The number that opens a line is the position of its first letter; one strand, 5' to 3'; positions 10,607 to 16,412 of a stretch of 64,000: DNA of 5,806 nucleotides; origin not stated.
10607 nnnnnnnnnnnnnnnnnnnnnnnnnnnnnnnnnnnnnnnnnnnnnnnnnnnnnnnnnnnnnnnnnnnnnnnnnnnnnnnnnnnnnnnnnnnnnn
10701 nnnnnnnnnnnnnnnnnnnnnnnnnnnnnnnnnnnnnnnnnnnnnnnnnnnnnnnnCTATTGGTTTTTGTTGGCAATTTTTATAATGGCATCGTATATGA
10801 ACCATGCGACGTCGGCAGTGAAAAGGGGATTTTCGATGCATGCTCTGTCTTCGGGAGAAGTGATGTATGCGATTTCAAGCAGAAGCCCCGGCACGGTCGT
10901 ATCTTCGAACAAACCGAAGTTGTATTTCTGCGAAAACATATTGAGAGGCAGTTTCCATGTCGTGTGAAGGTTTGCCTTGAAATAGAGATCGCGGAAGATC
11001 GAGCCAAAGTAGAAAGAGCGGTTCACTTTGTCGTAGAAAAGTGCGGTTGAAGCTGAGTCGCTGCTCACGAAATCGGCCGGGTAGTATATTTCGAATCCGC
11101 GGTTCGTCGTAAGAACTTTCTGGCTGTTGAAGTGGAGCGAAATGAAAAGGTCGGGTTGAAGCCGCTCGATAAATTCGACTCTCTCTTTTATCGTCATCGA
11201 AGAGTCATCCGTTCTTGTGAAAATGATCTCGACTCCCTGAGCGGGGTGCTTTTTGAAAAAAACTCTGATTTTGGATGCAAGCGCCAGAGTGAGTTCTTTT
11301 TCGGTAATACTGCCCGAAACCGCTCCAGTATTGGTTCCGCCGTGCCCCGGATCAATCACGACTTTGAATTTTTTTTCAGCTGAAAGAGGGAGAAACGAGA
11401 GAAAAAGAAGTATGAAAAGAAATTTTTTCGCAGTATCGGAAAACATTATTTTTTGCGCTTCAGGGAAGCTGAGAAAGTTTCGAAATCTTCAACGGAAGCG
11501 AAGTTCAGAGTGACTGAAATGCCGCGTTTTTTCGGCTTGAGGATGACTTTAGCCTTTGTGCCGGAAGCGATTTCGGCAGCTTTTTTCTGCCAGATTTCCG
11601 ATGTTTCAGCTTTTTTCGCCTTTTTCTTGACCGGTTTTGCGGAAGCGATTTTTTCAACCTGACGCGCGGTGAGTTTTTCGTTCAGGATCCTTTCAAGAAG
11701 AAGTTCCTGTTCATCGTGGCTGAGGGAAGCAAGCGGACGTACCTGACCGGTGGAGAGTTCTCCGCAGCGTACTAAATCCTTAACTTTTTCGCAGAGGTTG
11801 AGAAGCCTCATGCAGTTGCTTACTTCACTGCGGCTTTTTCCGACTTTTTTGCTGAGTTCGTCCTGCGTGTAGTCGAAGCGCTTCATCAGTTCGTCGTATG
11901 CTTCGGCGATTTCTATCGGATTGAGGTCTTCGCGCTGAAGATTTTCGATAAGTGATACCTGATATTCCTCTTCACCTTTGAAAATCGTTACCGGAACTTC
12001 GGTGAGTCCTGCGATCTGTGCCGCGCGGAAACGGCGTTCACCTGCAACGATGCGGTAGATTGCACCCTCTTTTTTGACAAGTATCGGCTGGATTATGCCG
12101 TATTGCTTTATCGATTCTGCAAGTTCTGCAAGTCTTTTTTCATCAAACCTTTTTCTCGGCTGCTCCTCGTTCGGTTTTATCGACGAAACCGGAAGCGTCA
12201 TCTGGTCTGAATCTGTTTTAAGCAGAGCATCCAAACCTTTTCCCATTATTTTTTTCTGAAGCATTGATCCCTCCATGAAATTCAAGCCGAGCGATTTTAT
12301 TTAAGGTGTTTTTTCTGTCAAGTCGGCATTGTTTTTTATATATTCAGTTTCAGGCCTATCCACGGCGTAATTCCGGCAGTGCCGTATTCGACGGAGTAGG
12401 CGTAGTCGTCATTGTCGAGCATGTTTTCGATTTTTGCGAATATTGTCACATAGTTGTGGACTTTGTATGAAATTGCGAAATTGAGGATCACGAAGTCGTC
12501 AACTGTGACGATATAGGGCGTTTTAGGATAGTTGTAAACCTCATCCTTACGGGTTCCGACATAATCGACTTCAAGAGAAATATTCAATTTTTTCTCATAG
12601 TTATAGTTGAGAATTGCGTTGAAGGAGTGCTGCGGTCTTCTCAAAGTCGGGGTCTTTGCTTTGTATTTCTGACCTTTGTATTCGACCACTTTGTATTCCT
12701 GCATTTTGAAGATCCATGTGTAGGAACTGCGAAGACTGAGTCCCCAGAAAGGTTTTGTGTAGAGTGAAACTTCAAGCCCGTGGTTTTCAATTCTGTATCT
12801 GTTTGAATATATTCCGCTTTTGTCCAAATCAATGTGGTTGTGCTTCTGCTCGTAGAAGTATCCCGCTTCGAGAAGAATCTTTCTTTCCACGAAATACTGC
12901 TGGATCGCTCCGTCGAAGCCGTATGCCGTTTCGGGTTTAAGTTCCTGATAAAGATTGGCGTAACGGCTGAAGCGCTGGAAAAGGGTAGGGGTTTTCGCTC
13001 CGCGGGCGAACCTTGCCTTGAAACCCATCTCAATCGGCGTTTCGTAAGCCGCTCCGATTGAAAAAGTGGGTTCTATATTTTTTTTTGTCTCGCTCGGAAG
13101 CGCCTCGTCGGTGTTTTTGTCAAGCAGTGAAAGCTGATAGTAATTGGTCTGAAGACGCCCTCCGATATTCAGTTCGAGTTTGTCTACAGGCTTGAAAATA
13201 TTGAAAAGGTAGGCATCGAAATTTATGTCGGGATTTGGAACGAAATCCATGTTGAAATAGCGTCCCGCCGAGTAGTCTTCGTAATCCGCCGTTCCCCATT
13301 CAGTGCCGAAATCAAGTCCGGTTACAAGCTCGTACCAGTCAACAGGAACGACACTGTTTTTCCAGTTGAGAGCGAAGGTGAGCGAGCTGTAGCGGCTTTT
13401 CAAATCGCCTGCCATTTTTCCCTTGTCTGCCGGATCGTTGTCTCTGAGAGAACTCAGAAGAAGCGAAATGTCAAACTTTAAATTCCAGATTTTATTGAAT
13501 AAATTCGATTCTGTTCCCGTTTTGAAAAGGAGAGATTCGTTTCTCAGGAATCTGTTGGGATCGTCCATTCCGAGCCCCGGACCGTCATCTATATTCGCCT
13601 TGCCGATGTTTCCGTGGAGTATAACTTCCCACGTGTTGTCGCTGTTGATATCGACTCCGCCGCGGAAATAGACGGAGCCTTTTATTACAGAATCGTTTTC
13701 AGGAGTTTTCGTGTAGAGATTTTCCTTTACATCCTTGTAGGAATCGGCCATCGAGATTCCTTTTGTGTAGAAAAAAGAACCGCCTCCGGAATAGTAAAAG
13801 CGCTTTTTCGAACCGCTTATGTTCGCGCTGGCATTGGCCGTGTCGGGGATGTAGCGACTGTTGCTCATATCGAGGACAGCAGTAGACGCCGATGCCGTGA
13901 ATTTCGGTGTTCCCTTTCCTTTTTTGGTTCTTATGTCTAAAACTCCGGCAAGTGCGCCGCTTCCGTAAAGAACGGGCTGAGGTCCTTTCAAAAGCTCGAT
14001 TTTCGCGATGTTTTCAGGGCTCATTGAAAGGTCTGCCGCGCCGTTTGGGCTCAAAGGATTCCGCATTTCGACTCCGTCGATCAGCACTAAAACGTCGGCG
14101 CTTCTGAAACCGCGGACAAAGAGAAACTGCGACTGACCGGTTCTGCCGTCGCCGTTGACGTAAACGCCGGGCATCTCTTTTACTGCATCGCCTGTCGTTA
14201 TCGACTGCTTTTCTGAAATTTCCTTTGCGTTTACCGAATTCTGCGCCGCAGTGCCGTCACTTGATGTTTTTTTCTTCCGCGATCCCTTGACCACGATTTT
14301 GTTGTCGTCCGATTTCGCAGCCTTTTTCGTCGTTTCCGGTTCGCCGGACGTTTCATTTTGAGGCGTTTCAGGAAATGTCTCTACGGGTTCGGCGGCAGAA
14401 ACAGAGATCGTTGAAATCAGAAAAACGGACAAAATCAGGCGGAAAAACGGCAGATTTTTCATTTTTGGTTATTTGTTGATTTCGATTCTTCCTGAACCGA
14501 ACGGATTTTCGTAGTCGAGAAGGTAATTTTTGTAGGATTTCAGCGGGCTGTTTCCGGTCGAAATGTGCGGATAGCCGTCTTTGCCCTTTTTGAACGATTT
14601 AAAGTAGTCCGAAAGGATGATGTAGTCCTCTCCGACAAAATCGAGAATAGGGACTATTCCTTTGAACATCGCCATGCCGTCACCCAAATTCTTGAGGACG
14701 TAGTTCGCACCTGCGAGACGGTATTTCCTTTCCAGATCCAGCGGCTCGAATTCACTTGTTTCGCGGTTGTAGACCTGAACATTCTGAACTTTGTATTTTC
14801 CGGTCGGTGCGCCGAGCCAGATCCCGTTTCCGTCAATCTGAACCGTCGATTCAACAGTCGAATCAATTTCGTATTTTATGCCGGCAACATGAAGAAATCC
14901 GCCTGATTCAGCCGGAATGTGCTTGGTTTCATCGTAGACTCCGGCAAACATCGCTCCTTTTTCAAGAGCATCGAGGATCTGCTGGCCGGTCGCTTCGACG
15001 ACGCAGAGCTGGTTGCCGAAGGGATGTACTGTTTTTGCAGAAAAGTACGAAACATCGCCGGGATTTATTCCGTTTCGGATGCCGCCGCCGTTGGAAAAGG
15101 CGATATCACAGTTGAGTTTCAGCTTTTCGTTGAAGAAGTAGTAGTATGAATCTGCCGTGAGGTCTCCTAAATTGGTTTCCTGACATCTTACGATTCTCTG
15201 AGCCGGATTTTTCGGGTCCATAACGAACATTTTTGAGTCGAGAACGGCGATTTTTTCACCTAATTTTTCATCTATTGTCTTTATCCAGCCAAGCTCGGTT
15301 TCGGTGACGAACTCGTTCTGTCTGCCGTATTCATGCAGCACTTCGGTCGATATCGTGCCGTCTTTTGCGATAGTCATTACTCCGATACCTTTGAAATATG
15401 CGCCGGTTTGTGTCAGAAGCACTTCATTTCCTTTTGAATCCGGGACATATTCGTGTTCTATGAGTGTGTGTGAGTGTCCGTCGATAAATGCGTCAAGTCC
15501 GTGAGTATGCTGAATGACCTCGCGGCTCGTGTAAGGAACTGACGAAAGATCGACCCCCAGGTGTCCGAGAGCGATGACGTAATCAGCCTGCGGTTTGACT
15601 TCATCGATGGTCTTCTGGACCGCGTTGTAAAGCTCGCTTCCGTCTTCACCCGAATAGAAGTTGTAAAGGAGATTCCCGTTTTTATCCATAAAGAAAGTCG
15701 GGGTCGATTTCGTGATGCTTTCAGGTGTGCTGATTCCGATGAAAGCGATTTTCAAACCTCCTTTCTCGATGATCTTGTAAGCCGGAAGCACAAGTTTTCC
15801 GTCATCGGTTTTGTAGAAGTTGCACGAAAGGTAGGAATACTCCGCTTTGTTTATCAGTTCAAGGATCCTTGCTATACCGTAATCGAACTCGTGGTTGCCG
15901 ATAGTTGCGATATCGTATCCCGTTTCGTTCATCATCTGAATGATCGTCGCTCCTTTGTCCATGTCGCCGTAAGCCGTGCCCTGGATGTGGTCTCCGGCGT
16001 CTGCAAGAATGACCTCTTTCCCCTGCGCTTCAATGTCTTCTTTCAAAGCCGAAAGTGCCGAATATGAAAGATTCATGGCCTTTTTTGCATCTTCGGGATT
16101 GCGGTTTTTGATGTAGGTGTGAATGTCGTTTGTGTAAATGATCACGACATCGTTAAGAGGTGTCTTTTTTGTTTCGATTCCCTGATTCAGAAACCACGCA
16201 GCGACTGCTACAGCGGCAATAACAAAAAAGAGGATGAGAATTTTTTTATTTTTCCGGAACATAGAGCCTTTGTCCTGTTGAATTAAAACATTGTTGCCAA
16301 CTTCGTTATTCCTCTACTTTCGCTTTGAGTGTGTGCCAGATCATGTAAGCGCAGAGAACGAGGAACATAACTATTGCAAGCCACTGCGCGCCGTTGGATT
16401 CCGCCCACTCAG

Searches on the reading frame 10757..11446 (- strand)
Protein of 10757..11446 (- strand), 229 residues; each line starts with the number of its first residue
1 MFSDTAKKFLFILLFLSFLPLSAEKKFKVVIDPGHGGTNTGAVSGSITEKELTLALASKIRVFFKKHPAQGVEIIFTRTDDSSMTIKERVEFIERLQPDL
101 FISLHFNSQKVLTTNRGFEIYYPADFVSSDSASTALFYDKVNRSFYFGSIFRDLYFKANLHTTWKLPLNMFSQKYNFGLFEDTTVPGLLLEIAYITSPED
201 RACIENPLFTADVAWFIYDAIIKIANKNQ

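Call 7: search_protein_families(library=pfam, proteins=[window:10757-11446:-], max_evalue=0.001)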
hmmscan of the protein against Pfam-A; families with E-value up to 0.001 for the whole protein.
window:10757-11446:- (229 aa): 1 family
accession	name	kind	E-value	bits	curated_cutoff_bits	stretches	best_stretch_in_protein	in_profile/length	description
PF01520.23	Amidase_3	-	3.1e-34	118.9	27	1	29-222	1-173/174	N-acetylmuramoyl-L-alanine amidase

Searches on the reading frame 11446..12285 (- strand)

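Call 7: search_protein_families(library=pfam, proteins=[window:11446-12285:-], max_evalue=0.001)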
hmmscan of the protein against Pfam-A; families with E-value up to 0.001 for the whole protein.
window:11446-12285:- (279 aa): 2 families
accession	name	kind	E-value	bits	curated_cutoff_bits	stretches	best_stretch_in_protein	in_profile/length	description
PF17762.8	HTH_ParB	-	1.6e-32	112.1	22.6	1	119-216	1-99/102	ParB HTH domain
PF02195.25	ParB_N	-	9.1e-28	96.6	26.3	1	30-117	5-95/95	ParB N-terminal domain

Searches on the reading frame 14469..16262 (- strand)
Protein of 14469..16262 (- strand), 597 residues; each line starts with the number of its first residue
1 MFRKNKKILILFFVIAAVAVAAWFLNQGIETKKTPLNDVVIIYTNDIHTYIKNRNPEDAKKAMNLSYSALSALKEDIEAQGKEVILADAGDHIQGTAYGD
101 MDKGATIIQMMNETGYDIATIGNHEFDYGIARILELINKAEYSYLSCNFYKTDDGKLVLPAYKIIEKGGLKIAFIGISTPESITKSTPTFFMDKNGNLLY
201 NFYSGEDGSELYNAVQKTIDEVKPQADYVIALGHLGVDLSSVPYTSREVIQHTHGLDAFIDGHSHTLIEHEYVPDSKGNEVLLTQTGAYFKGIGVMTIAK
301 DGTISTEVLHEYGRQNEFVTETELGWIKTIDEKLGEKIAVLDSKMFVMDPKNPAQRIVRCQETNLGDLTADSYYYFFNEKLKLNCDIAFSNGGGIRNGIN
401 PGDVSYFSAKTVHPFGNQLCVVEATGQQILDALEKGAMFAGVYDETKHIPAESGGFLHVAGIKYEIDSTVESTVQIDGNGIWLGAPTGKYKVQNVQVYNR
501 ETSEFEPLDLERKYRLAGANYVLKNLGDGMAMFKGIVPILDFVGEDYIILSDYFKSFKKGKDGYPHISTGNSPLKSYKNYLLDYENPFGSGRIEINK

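Call 8: search_protein_families(library=pfam, proteins=[window:14469-16262:-], max_evalue=0.001)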
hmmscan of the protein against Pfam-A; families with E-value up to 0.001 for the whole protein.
window:14469-16262:- (597 aa): 3 families
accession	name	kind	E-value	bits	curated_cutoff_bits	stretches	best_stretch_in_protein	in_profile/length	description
PF02872.23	5_nucleotid_C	-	3.3e-29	102.5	23.6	1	351-534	10-157/158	5'-nucleotidase, C-terminal domain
PF00149.33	Metallophos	-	2.1e-10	41.8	21.5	1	41-266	3-190/191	Calcineurin-like phosphoesterase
PF09587.15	PGA_cap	-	2.1e-08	34.4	27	1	76-273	40-239/255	Bacterial capsule synthesis protein PGA_cap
